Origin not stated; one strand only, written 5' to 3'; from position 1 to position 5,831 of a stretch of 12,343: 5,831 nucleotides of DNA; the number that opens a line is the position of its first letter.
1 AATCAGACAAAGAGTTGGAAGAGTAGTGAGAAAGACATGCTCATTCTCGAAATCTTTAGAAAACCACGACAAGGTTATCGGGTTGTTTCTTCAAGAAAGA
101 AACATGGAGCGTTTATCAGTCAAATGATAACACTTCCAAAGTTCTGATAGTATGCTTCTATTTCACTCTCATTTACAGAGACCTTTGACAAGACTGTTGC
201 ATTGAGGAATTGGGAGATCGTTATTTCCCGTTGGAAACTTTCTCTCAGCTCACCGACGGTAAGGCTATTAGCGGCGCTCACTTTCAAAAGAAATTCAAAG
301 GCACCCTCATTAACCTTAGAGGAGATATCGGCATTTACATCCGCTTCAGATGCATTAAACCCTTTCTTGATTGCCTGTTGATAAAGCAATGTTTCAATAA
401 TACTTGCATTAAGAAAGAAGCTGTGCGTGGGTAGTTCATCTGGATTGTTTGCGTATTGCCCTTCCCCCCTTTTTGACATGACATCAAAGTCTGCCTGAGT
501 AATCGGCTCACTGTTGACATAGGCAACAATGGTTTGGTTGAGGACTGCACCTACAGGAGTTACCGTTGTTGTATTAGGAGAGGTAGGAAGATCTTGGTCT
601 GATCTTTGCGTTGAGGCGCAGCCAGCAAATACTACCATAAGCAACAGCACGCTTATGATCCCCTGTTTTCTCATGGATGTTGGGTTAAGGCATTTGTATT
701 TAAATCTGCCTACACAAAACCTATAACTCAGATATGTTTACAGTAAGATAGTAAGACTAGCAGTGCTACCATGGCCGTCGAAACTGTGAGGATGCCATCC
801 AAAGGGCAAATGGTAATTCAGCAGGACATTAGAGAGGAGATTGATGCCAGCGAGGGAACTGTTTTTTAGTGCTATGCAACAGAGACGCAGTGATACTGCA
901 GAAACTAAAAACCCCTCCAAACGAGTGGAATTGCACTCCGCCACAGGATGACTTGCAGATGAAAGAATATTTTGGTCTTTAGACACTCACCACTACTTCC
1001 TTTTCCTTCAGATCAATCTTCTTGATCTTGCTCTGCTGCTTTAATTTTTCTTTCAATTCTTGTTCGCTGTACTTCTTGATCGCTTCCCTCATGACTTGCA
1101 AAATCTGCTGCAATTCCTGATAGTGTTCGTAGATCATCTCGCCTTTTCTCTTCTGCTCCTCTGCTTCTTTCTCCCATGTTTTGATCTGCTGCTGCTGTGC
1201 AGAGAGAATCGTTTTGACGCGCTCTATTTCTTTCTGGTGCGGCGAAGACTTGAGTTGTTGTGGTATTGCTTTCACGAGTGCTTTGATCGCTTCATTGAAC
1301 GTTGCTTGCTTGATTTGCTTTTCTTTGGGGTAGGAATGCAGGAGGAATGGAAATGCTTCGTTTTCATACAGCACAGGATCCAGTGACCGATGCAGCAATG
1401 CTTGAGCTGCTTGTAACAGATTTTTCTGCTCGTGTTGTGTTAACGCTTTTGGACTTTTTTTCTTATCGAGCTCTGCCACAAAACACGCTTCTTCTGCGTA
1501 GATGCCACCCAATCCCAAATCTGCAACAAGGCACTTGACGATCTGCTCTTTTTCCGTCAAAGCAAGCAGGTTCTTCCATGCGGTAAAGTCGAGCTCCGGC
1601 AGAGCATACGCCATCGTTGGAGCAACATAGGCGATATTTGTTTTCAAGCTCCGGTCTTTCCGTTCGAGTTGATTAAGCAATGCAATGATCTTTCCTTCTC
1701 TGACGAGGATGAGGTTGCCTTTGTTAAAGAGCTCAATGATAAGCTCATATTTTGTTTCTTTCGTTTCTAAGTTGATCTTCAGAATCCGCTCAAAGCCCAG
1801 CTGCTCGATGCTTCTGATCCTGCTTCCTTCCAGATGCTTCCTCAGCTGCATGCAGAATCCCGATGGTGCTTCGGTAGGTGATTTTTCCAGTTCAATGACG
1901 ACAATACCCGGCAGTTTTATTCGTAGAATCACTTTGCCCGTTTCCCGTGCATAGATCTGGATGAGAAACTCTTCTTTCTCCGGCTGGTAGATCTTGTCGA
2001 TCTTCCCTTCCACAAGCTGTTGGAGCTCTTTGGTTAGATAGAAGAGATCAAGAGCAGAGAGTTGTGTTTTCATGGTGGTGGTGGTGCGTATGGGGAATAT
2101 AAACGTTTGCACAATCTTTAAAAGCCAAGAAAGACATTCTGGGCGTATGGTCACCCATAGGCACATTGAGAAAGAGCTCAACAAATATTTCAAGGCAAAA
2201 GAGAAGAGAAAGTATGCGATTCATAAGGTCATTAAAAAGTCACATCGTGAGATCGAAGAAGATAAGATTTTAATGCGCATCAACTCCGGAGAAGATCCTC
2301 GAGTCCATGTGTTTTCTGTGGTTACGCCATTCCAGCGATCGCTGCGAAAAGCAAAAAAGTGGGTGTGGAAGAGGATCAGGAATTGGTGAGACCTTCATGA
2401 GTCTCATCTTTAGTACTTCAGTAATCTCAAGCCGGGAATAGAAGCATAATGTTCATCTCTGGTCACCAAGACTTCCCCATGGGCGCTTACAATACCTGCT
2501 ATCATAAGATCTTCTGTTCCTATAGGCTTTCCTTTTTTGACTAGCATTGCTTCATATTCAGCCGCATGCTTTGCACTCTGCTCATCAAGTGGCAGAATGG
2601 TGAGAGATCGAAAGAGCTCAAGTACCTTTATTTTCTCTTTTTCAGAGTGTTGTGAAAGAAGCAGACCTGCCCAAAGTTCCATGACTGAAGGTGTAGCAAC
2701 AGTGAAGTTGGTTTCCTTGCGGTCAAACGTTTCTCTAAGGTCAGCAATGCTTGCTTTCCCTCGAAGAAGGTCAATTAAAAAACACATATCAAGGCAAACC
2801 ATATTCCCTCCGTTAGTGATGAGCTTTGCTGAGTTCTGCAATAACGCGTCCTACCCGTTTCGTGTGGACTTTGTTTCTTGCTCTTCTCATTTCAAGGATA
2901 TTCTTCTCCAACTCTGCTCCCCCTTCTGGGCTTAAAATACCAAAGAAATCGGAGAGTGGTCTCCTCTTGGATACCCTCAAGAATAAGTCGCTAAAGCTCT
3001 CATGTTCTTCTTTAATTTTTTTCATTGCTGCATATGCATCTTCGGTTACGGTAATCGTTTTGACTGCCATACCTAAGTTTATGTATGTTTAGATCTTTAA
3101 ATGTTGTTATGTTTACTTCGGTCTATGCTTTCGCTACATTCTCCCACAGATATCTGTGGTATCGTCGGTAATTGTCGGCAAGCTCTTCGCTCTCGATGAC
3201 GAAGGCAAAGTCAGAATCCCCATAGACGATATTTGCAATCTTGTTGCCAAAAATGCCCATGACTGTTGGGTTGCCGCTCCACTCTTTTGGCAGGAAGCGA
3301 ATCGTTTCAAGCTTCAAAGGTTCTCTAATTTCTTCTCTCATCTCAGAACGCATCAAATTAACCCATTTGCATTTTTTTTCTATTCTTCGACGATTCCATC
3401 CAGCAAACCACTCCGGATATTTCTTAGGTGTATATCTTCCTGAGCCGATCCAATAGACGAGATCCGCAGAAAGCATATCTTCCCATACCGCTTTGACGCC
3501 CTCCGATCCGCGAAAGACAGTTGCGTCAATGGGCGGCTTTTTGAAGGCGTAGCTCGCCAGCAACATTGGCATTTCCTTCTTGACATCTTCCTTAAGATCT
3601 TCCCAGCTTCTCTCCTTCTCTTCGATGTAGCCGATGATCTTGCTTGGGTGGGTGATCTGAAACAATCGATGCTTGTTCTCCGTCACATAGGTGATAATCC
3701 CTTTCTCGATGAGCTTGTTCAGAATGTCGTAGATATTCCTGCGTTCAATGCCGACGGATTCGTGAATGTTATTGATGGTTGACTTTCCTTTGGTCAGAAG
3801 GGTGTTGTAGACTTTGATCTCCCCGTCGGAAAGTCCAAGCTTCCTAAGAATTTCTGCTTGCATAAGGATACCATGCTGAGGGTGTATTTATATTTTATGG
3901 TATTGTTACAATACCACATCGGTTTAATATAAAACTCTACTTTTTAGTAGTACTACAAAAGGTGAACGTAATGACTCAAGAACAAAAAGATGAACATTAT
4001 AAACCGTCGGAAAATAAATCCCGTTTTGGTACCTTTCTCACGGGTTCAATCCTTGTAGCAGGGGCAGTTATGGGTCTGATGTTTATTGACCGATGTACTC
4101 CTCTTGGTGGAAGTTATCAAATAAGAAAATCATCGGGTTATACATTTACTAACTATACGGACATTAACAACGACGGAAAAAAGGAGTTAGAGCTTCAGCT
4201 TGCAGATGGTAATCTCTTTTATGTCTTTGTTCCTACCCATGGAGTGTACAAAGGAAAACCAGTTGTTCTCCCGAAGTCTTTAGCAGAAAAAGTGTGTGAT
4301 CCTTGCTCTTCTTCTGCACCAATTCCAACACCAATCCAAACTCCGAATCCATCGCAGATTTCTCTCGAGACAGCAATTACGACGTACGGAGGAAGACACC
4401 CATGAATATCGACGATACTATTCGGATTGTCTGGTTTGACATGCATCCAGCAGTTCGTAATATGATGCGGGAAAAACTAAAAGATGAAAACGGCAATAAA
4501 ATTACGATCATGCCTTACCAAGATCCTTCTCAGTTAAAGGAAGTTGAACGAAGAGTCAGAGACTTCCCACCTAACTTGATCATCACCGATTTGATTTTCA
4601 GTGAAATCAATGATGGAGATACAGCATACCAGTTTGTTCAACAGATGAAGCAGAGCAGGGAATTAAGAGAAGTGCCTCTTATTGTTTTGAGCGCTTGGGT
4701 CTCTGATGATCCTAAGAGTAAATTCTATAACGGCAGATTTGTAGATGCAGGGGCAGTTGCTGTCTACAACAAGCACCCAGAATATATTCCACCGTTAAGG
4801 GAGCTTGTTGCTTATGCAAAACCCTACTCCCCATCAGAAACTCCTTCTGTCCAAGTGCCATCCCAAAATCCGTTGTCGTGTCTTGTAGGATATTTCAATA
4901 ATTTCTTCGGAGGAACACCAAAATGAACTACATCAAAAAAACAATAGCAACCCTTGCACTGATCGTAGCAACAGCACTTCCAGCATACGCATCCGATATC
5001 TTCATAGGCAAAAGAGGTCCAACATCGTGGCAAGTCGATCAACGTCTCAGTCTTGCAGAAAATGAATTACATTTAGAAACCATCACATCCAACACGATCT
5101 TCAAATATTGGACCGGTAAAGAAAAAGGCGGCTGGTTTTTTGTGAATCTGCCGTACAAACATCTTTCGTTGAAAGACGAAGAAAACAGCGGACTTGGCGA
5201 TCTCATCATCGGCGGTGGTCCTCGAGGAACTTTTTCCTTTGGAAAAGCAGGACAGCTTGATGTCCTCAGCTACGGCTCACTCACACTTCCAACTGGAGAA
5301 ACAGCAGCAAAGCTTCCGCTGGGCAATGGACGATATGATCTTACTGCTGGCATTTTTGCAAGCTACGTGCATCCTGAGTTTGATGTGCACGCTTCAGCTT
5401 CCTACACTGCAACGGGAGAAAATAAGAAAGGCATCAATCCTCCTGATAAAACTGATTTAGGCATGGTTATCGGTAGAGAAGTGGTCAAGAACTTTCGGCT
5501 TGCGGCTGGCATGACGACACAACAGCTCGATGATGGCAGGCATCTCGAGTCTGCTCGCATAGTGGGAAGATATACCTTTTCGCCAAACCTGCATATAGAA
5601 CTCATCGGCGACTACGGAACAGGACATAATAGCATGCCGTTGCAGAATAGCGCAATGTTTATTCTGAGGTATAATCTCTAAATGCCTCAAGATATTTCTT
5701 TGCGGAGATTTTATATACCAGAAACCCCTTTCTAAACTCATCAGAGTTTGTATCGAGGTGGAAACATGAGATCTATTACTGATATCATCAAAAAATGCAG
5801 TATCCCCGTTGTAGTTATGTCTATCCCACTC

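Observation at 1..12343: The whole window is bounded by perfect 137-bp inverted repeats but encodes only housekeeping and regulatory genes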

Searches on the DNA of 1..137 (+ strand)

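Call 38: search_dna_similar(query=window:1-137:+, collection=plasmids, mode=distant, max_evalue=0.01)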
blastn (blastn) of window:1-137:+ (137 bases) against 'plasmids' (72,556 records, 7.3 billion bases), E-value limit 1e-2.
No match.

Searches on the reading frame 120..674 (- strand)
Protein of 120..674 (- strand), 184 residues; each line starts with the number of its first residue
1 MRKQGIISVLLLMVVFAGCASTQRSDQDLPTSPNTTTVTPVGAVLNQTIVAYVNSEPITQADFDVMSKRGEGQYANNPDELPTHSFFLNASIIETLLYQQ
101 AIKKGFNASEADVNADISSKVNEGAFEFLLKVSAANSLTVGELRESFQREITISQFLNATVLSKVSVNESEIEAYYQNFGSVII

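Call 8: search_protein_families(library=pfam, proteins=[window:120-674:-], max_evalue=0.01)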
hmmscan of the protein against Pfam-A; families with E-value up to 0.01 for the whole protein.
window:120-674:- (184 aa): 3 families
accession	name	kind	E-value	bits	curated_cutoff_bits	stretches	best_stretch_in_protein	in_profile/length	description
PF13624.11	SurA_N_3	-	1.4e-07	31.9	27.2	1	10-156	19-161/162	SurA-like N-terminal domain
PF09312.16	SurA_N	-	4e-05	24.2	30.8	1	48-155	3-116/118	SurA N-terminal domain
PF13623.11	SurA_N_2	-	0.00048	20.4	28.5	1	46-119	39-121/145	SurA-like N-terminal domain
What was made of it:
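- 120..674 (-): SurA_N-like lipoprotein gene, cut off after about residue 178 by the repeat. Call 8 (PF13624).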

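Call 9: find_encoding_contigs(protein=window:120-674:-, flank=10000, max_places=10)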
Protein window:120-674:- (184 aa): 1 contig read that carries it; 1 place shown.
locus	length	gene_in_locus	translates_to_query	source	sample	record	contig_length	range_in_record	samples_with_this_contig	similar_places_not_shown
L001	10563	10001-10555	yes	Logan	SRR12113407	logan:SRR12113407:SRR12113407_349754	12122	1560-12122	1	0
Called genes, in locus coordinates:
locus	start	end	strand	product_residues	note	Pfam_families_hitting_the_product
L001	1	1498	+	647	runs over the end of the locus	PF02824:TGS, PF07973:tRNA_SAD, PF00587:tRNA-synt_2b, PF03129:HGTP_anticodon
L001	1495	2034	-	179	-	-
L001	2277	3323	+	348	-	PF00294:PfkB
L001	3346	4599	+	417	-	PF05221:AdoHcyase, PF00670:AdoHcyase_NAD, PF02826:2-Hacid_dh_C (weak), PF07991:KARI_N (weak)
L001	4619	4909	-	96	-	-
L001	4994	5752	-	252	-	PF13557:Phenol_MetA_deg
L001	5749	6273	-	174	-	-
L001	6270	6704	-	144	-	-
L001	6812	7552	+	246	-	PF01978:TrmB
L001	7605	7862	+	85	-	PF02697:VAPB_antitox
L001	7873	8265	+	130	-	PF01850:PIN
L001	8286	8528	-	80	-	-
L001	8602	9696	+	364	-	PF05833:NFACT_N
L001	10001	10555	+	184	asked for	PF13624:SurA_N_3 (weak)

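Call 17: find_homologous_proteins(query=window:120-674:-, max_evalue=0.001)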
Query window:120-674:- (184 aa): 1 proteins with E <= 0.001 among 191 candidates.
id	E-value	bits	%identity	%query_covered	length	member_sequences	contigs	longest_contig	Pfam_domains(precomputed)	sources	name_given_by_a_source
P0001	5.9e-111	385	100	100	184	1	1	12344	PF13624.12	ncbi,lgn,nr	ncbi:SurA N-terminal domain-containing protein [Candidatus Woesearchaeota archaeon]|nr:SurA N-termin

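Call 19: list_cluster_members(proteins=[window:120-674:-, window:11191-12171:-, window:9177-11120:-])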
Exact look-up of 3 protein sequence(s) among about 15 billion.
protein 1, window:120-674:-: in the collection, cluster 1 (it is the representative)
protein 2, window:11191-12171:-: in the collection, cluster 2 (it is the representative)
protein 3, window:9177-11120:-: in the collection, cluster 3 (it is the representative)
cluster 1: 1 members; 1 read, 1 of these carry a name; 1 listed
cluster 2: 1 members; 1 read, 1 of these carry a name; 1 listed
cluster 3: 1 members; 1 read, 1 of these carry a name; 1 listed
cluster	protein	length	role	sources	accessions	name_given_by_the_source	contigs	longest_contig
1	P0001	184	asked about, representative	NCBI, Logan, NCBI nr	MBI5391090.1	SurA N-terminal domain-containing protein [Candidatus Woesearchaeota archaeon]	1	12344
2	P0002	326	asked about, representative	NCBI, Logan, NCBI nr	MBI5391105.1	Lrp/AsnC family transcriptional regulator [Candidatus Woesearchaeota archaeon]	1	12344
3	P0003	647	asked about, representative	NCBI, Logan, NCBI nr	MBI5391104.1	threonine--tRNA ligase [Candidatus Woesearchaeota archaeon]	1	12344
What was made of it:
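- Checked: The databases record the deposited contig as 12344 bp, one base longer than the window (calls 17, 19).
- The databases record 12344 bp for the NCBI contig (calls 17, 19). (3) The window's proteins carry NCBI accessions MBI5391090-MBI5391105, named Candidatus Woesearchaeota archaeon (call 19).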

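Call 24: search_protein_representatives(protein=window:120-674:-)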
Query: 184 residues. Proteins with E-value up to 0.001 (for the whole library): 287; up to 1e-10: 4; up to 1e-30: 1. The best 150 are listed.
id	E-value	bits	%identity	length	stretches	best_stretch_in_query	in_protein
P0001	1.9e-111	385.3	100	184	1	1-184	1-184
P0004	3.4e-12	62.8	37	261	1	48-178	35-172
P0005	1.4e-11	60.8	31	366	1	9-178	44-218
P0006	8.4e-11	58.3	36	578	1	46-181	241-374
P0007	6.0e-10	55.5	33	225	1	47-178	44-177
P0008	4.0e-09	52.8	33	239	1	30-177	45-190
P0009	1.5e-08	50.9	37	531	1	46-177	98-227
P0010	2.1e-08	50.4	33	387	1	63-177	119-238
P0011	2.3e-08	50.3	36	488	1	27-178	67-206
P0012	3.4e-08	49.8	35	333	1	53-178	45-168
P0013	4.3e-08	49.5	38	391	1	85-178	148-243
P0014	4.4e-08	49.4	30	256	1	10-178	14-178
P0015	4.9e-08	49.3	34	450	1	44-179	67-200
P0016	5.5e-08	49.1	33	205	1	49-178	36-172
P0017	6.7e-08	48.8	34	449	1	47-179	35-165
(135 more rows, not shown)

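Call 37: search_protein_families(library=phrogs, proteins=[window:120-674:-], max_evalue=0.001)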
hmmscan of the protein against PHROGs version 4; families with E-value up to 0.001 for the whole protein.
window:120-674:- (184 aa): 0 families

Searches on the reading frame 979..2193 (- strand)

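Call 8: search_protein_families(library=pfam, proteins=[window:979-2193:-], max_evalue=0.01)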
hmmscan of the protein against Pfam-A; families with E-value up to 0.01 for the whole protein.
window:979-2193:- (404 aa): 2 families
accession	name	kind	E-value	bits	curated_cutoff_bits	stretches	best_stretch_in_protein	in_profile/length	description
PF05833.16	NFACT_N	-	5.8e-51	174.1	31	1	49-398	4-376/456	NFACT N-terminal and middle domains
PF06831.19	H2TH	-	0.00012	22.4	34.7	1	226-271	37-82/93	Formamidopyrimidine-DNA glycosylase H2TH domain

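Call 37: search_protein_families(library=phrogs, proteins=[window:979-2073:-], max_evalue=0.001)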
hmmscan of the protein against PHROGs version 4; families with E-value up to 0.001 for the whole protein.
window:979-2073:- (364 aa): 0 families

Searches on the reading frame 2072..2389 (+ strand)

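Call 36: search_protein_families(library=pfam, proteins=[window:2072-2389:+], max_evalue=10)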
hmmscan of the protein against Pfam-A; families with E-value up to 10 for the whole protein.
window:2072-2389:+ (105 aa): 2 families
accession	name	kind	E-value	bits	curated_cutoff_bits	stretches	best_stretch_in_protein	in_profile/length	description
PF05075.19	DUF684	-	0.013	14.9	25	1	2-82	232-315/338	Protein of unknown function (DUF684)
PF21523.3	ParM_N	-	0.085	13.3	27.4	1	23-75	63-113/159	Plasmid segregation protein ParM, C-terminal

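Call 37: search_protein_families(library=phrogs, proteins=[window:2072-2389:+], max_evalue=0.001)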
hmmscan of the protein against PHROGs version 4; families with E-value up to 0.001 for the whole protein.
window:2072-2389:+ (105 aa): 0 families

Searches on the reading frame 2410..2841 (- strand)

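Call 8: search_protein_families(library=pfam, proteins=[window:2410-2841:-], max_evalue=0.01)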
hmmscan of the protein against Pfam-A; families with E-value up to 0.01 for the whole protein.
window:2410-2841:- (143 aa): 1 family
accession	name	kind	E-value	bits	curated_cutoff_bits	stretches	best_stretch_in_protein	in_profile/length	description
PF01850.27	PIN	-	1.3e-12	48.8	23.6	1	15-136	1-118/120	PIN domain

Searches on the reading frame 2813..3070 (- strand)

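Call 8: search_protein_families(library=pfam, proteins=[window:2813-3070:-], max_evalue=0.01)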
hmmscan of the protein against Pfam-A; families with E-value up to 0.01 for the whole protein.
window:2813-3070:- (85 aa): 1 family
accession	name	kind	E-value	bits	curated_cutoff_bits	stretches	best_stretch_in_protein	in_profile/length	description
PF02697.20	VAPB_antitox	-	4.7e-15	56.6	27.9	1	4-64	1-67/69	Putative antitoxin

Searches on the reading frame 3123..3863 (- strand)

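Call 8: search_protein_families(library=pfam, proteins=[window:3123-3863:-], max_evalue=0.01)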
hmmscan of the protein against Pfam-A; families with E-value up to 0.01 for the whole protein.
window:3123-3863:- (246 aa): 5 families
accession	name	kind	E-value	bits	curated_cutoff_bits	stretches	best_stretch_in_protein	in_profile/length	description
PF01978.25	TrmB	-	6e-17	61.7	25.6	1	6-72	1-66/68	Sugar-specific transcriptional regulator TrmB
PF08221.17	HTH_9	-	0.00016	22.2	23.4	1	17-61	17-61/62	RNA polymerase III subunit RPC82 helix-turn-helix domain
PF13412.12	HTH_24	-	0.00049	20.1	21.9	1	16-58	6-48/48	Winged helix-turn-helix DNA-binding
PF02002.24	TFIIE_alpha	-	0.0018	18.6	22.9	1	14-62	14-62/105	TFIIE alpha subunit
PF21984.2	DnaD_N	-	0.0036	17.9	27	1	8-64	11-72/101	DnaD N-terminal domain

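Call 37: search_protein_families(library=phrogs, proteins=[window:3123-3863:-], max_evalue=0.001)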
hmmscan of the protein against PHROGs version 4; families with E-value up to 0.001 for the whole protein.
window:3123-3863:- (246 aa): 1 family
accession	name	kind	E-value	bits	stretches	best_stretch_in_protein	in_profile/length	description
phrog_678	-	DNA, RNA and nucleotide metabolism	9.9e-05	23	1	29-78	87-142/346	replication initiation O-like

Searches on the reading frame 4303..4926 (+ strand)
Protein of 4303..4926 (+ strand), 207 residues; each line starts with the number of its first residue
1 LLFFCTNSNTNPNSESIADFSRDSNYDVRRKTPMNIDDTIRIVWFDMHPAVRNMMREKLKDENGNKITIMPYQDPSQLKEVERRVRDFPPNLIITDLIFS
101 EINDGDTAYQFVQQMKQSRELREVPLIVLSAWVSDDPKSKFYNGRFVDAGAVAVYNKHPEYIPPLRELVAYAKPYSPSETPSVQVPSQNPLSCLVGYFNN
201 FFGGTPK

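Call 8: search_protein_families(library=pfam, proteins=[window:4303-4926:+], max_evalue=0.01)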
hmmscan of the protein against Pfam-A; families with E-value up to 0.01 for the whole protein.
window:4303-4926:+ (207 aa): 1 family
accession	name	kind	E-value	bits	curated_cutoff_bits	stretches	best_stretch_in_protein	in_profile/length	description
PF00072.30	Response_reg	-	0.0049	17.5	30.2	1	46-140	5-87/111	Response regulator receiver domain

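Call 37: search_protein_families(library=phrogs, proteins=[window:4402-4926:+], max_evalue=0.001)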
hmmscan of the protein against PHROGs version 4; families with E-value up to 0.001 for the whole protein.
window:4402-4926:+ (174 aa): 0 families

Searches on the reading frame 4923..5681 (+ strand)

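Call 8: search_protein_families(library=pfam, proteins=[window:4923-5681:+], max_evalue=0.01)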
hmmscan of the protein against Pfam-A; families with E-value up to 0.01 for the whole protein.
window:4923-5681:+ (252 aa): 1 family
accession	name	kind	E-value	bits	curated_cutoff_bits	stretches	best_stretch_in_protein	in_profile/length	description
PF13557.12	Phenol_MetA_deg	-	2.6e-09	37.9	22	1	62-233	29-223/242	Putative MetA-pathway of phenol degradation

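Call 37: search_protein_families(library=phrogs, proteins=[window:4923-5681:+], max_evalue=0.001)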
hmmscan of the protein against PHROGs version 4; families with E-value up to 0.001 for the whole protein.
window:4923-5681:+ (252 aa): 0 families
